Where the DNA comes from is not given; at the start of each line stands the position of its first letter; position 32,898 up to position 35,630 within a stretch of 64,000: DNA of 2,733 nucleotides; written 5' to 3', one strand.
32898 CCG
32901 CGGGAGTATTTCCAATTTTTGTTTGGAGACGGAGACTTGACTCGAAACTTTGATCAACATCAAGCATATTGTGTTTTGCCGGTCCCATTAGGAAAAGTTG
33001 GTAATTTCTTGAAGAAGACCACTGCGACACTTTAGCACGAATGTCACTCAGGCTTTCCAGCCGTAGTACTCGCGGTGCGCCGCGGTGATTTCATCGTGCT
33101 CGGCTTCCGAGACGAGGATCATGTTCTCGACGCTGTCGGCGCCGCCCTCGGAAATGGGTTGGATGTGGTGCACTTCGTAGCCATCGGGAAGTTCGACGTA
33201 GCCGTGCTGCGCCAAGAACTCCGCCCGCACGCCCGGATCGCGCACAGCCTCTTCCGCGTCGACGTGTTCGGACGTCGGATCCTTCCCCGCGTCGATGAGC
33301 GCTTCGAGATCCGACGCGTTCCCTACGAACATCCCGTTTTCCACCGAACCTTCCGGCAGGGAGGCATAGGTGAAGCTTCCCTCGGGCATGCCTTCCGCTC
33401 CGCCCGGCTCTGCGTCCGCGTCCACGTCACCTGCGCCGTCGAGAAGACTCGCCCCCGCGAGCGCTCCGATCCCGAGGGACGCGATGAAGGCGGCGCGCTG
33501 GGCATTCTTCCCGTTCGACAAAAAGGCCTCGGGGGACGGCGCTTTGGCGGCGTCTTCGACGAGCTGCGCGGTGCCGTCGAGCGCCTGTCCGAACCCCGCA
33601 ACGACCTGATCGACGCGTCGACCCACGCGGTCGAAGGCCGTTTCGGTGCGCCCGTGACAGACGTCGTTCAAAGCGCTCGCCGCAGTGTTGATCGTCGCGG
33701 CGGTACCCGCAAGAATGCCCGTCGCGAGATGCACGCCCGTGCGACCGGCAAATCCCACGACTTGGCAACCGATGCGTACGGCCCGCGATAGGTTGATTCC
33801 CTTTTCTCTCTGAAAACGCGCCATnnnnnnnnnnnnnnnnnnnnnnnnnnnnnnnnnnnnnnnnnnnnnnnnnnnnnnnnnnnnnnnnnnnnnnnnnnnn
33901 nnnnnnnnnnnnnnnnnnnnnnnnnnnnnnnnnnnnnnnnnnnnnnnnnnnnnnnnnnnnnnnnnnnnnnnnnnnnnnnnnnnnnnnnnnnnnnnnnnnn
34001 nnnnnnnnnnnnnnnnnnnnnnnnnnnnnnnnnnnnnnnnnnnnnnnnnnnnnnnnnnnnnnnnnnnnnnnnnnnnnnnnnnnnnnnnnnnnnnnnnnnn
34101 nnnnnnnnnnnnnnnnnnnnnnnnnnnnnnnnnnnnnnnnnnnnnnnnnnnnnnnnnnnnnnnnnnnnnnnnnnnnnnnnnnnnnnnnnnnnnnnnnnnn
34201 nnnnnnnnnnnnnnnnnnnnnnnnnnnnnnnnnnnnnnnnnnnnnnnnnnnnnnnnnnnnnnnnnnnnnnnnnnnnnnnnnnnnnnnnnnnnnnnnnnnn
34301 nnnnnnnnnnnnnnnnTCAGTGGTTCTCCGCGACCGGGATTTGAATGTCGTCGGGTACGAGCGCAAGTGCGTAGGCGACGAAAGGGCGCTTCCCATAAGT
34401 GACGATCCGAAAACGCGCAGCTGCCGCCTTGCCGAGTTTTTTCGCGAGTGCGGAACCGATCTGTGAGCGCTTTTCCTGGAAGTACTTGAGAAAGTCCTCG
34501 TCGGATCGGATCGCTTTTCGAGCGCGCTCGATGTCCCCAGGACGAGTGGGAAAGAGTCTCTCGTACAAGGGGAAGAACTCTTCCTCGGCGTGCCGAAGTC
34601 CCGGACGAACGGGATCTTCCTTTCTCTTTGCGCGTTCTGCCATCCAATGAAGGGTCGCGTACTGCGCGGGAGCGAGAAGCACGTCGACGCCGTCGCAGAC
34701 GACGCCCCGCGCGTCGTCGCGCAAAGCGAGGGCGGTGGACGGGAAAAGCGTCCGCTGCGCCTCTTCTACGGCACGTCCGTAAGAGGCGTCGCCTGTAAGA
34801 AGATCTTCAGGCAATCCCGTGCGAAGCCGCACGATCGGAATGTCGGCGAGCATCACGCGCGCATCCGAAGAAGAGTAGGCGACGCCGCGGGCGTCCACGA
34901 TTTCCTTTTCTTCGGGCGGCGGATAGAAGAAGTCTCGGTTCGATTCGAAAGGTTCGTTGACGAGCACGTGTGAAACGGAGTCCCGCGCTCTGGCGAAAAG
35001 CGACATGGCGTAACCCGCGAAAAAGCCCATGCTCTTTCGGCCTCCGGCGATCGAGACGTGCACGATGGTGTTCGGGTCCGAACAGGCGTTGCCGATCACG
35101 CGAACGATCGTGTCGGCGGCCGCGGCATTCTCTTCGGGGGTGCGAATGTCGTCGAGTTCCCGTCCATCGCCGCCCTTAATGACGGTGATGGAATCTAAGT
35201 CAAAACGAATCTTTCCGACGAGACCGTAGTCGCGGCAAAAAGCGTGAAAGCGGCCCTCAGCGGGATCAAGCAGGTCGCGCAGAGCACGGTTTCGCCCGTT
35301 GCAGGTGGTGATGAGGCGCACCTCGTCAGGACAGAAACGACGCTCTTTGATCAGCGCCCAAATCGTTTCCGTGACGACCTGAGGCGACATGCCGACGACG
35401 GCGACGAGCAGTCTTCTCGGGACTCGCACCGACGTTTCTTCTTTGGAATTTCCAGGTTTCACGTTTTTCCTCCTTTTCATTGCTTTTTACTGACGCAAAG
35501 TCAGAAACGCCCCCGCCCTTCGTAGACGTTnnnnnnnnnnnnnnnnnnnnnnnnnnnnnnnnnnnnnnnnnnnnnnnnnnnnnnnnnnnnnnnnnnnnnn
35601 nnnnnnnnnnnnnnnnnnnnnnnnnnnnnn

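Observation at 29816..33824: HNH-nuclease cassette series interleaved with CRISPR repeats and cas6-remnant leaders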

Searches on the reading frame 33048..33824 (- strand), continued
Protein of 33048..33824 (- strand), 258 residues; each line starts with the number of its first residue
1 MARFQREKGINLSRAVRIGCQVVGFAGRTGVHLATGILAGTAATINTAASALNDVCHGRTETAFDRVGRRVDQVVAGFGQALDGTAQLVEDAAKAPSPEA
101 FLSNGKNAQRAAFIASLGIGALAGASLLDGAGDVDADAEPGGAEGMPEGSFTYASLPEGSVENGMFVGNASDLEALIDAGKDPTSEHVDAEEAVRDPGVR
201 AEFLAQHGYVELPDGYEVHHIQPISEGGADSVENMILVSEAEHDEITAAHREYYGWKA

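Call 47: fold_search(model_id=the predicted structure, library=pdb)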
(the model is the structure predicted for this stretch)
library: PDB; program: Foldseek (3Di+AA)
matches with E <= 10: 40; with E <= 0.001: 15
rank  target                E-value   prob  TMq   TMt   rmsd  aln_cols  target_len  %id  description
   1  8w1p_G                5.2e-08  1.00  0.36  0.27   2.9       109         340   37  Structure of Selenomonas sp. Cascade (SsCascade) (released 2024-08-07)
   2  8ydb_J                9.7e-08  1.00  0.33  0.25   3.7       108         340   34  Type I-FHNH Cascade-dsDNA intermediate complex (released 2024-07-31)
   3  9shx_A                1.4e-07  1.00  0.36  0.28   2.8       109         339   37  Type I-F_HNH variant Cascade bound to dsDNA, HNH domain in middle position (released 2026-02-04)
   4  8z0l_F                4.3e-07  1.00  0.35  0.28   2.7       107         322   37  Cryo-EM structure of Cas8-HNH system at partial R-loop state (released 2024-10-02)
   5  9sit_A                4.5e-07  1.00  0.35  0.27   2.8       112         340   36  Type I-F_HNH variant Cascade bound to dsDNA, HNH domain in inwards position (released 2026-02-18)
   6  9sjl_A                9.6e-07  1.00  0.36  0.28   2.7       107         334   36  Type I-F_HNH variant Cascade bound to dsDNA, HNH domain in inwards position (released 2026-02-18)
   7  9sjm_A                1.0e-06  1.00  0.37  0.28   3.2       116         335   34  Type I-F_HNH variant Cascade target-free RNP, HNH domain in inwards position (released 2026-02-04)
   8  8z0k_F                1.7e-06  1.00  0.33  0.26   2.9       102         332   38  Cryo-EM structure of Cas8-HNH system at full R-loop state (released 2024-10-02)
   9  9sjo_A                2.8e-06  1.00  0.36  0.31   2.8       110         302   36  Type I-F_HNH variant Cascade target-free RNP, HNH domain in middle position (released 2026-02-04)
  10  8znr_F                5.0e-06  1.00  0.35  0.30   3.0       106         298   37  Cryo-EM structure of Cas8-HNH system at ssDNA-bound state (released 2024-10-02)
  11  9siu_A                6.0e-06  1.00  0.35  0.27   2.9       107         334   36  Type I-F_HNH variant Cascade bound to dsDNA, HNH domain in outwards position (released 2026-02-18)
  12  9sjn_A                1.0e-05  1.00  0.35  0.27   5.5       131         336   30  Type I-F_HNH variant Cascade target-free RNP, HNH domain in outwards position (released 2026-02-18)
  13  8zdy_G                1.2e-05  1.00  0.35  0.28   1.8       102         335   39  Cryo-EM structure of Cas8-HNH system at target free state (released 2024-10-02)
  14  8yh9_J                5.5e-05  1.00  0.30  0.32   3.8       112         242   35  Type I-FHNH Cascade complex (released 2024-07-31)
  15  9sjd_A                6.2e-05  1.00  0.36  0.28   3.2       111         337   36  Type I-F_HNH variant Cascade bound to dsDNA, HNH domain in outwards position (released 2026-02-18)
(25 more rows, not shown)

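Call 48: search_solved_structures(query=A2, max_evalue=0.01)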
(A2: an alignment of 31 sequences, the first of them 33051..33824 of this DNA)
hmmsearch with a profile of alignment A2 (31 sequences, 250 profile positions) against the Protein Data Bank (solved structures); distinct sequences matched with E-value up to 0.01: 6.
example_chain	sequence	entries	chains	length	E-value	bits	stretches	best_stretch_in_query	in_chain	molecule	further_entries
9sjn_A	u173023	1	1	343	2.7e-28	102.6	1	147-250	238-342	Cas8f fusion with HNH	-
8ydb_J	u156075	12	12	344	2.7e-28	102.5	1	147-250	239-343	Cas8f fusion with HNH | HNH endonuclease | a protein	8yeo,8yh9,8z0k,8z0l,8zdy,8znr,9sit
8w1p_G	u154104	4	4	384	3.4e-28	102.2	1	147-250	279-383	Cas8 | Cas8f fusion with HNH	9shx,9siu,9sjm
6ghc_A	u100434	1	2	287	6.6e-06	29.2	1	209-232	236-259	5-methylcytosine-specific restriction enzyme A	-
4uhp_A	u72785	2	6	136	6.9e-05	25.9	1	206-238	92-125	LARGE COMPONENT OF PYOCIN AP41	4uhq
6me0_C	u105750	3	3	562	0.00016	24.6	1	209-238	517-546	Maturase reverse transcriptase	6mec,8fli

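Call 51: find_encoding_contigs(protein=P0001, flank=10000, max_places=3)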
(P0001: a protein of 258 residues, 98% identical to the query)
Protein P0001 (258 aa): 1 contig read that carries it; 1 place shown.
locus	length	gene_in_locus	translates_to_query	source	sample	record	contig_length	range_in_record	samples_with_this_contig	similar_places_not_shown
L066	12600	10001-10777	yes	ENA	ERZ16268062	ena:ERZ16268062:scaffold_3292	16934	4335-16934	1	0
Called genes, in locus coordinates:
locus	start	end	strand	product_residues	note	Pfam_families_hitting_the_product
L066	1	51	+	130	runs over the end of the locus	PF03750:Csm2_III-A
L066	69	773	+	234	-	PF03787:RAMPs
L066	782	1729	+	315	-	-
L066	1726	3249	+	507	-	PF03787:RAMPs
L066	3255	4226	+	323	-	PF27225:AF_1859_N, PF10040:CRISPR_Cas6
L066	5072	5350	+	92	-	PF09827:CRISPR_Cas2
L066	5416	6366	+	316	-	PF01867:Cas_Cas1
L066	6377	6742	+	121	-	PF09827:CRISPR_Cas2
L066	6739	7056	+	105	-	PF09652:Cas_VVA1548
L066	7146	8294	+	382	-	PF23400:CARF_Card1, PF09002:Card1_endonuc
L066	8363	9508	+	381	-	PF09623:Cas_NE0113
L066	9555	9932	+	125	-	PF27023:6BHPP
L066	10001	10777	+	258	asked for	-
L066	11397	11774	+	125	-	-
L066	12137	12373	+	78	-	PF01844:HNH (weak)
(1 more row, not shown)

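Call 52: find_encoding_contigs(protein=P0013, flank=10000, max_places=4)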
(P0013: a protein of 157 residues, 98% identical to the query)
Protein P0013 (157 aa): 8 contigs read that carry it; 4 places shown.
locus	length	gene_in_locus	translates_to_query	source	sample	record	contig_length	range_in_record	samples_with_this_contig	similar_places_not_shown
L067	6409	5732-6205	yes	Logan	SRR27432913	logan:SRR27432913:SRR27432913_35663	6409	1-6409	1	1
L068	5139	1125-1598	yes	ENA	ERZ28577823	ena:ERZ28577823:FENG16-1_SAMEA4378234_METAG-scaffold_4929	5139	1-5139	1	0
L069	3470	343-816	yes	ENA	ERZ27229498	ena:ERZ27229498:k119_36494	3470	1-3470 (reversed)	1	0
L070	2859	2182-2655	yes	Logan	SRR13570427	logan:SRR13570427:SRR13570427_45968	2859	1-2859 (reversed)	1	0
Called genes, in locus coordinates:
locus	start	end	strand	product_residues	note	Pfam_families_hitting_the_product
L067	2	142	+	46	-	?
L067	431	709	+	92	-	PF09827:CRISPR_Cas2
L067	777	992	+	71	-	PF01867:Cas_Cas1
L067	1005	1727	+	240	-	PF01867:Cas_Cas1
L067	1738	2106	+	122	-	PF09827:CRISPR_Cas2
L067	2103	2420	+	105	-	PF09652:Cas_VVA1548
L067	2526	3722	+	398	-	PF23400:CARF_Card1, PF09002:Card1_endonuc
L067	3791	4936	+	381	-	PF09623:Cas_NE0113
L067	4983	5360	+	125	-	PF27023:6BHPP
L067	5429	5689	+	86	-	-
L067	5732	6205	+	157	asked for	PF01844:HNH (weak)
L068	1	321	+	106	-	?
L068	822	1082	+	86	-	-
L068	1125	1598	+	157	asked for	PF01844:HNH (weak)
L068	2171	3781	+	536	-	PF01609:DDE_Tnp_1, PF13701:DDE_Tnp_1_4 (faint)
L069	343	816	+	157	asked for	PF01844:HNH (weak)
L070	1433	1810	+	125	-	PF27023:6BHPP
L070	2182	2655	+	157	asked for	PF01844:HNH (weak)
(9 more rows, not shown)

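Call 53: find_encoding_contigs(protein=P0021, flank=10000, max_places=2)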
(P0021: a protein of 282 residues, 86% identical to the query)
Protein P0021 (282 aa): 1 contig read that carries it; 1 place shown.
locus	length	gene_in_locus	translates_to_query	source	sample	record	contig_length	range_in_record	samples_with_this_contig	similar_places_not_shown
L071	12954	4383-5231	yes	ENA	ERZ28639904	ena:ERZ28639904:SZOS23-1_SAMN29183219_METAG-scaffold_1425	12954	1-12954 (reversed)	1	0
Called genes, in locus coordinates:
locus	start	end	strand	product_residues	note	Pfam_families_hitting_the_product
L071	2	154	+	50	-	?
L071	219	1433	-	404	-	PF13173:AAA_14, PF13635:DUF4143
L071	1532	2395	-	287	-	PF01734:Patatin, PF19890:DUF6363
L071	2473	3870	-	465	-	PF00209:SNF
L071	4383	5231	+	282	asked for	PF09623:Cas_NE0113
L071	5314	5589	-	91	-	-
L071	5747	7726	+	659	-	PF01751:Toprim, PF01131:Topoisom_bac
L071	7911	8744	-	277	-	PF08543:Phos_pyr_kin, PF00294:PfkB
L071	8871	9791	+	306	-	PF00892:EamA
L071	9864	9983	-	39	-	-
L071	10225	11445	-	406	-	PF13609:Porin_4, PF00267:Porin_1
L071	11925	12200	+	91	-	PF00890:FAD_binding_2 (weak), PF01266:DAO (weak), PF12831:FAD_oxidored, PF13450:NAD_binding_8 (weak)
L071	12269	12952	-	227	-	?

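Call 58: search_protein_families(library=phrogs, proteins=[window:33048-33824:-], max_evalue=0.01)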
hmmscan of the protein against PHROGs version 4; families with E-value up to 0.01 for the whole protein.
window:33048-33824:- (258 aa): 5 families
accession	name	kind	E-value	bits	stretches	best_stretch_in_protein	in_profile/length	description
phrog_144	-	DNA, RNA and nucleotide metabolism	0.00032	21.4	1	214-255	98-141/175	HNH endonuclease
phrog_15103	-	unknown function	0.001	19.6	1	217-248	225-256/280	-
phrog_119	-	DNA, RNA and nucleotide metabolism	0.0018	18.2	1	214-249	217-257/443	HNH endonuclease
phrog_740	-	DNA, RNA and nucleotide metabolism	0.0054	16.7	1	214-252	50-90/332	HNH endonuclease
phrog_6050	-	DNA, RNA and nucleotide metabolism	0.0089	15.9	0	213-251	324-362/402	HNH endonuclease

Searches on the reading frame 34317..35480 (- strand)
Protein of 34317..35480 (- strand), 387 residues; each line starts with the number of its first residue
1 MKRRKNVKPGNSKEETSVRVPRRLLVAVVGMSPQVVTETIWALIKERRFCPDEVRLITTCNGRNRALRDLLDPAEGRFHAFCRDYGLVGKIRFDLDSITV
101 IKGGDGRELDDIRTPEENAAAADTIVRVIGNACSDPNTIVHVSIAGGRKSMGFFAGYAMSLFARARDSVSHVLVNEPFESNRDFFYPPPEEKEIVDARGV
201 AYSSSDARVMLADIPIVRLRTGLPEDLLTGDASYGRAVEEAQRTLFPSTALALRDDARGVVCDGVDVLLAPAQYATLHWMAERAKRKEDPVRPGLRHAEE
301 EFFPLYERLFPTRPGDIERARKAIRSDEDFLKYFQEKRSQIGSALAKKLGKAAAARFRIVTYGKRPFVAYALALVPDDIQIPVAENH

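Call 9: search_protein_families(library=pfam, proteins=[window:34317-35480:-], max_evalue=0.01)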
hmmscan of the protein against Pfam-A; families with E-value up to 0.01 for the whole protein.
window:34317-35480:- (387 aa): 1 family
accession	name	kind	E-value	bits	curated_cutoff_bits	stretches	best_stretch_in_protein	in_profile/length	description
PF09623.16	Cas_NE0113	-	1.1e-45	156.5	23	1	32-245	1-206/208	CRISPR-associated protein NE0113 (Cas_NE0113)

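Call 30: search_protein_families(library=ncbifam, proteins=[window:34317-35480:-], max_evalue=0.01)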
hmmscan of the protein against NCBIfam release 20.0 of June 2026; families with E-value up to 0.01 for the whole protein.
window:34317-35480:- (387 aa): 2 families
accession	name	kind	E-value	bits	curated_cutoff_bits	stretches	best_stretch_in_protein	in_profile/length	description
TIGR02584.1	cas_NE0113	equivalog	5.9e-68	229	80.65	1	25-224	2-209/209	CRISPR-associated ring nuclease Csm6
TIGR03642.1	cas_csx14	hypoth_equivalog_domain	2.1e-05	24.8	90.35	1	30-169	1-120/124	CRISPR-associated protein Csx14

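Call 31: search_protein_families(library=padloc, proteins=[window:34317-35480:-], max_evalue=0.01)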
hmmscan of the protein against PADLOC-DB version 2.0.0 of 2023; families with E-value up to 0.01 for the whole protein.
window:34317-35480:- (387 aa): 16 families
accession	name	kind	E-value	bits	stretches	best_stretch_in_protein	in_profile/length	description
PDLC01904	CARF5--CARF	-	1.1e-110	368.7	1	22-381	2-349/351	-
PDLC01909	CARF5--CARF_TM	-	2e-92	308.5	1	22-379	6-339/340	-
PDLC01299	Csx1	-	3.8e-67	224.2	1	25-224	2-193/193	CAS-III; associated_signaling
PDLC01354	Csx1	-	5.4e-56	187.5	1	22-242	2-188/189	CAS-III; associated_signaling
PDLC01036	WYL/Csx1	-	2.4e-52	176.4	1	21-345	2-248/279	CARF+WYL C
PDLC01633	Csx1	-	4.8e-47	157.9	1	32-245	1-175/177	CAS-III; associated_signaling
PDLC01851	CARF3--CARF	-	7.2e-18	63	1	23-196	3-161/279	-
PDLC01964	CARF_2OG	-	2.5e-15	54.5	1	24-127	4-116/353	-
PDLC01855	CARF3--CARF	-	6.6e-13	47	1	23-270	5-228/288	-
PDLC01906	CARF5--CARF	-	2.8e-08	31.7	1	109-175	67-131/246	-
PDLC01980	CARF_m13--CARF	-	4.5e-07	27.9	1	25-61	4-39/168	-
PDLC01907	CARF5--CARF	-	7.7e-07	26.6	1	22-65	2-44/325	-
PDLC01336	Csx1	-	4.1e-06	25.2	1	23-163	2-115/123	CAS-III; associated_signaling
PDLC01973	CARF_m1--CARF_PIN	-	0.00021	18.5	1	24-86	3-60/465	-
PDLC01908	CARF5--CARF_ADA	-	0.00041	17.3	1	25-162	4-134/605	-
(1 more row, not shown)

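Call 58: search_protein_families(library=phrogs, proteins=[window:34317-35480:-], max_evalue=0.01)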
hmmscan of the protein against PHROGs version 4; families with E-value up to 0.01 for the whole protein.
window:34317-35480:- (387 aa): 0 families

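Call 67: search_solved_structures(query=window:34317-35480:-, max_evalue=1)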
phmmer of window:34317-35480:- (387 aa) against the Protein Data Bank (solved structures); distinct sequences matched with E-value up to 1: 4.
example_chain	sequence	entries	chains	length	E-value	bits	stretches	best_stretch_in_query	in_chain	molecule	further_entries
3frh_A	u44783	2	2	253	0.01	18.2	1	39-142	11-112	16S rRNA methylase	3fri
3b89_A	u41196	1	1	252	0.012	18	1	39-142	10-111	16S rRNA methylase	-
7ygh_A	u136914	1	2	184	0.63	12.3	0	22-63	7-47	CRISPR system ring nuclease SSO2081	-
8htw_A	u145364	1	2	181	0.66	12.3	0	23-63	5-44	CRISPR system ring nuclease SSO2081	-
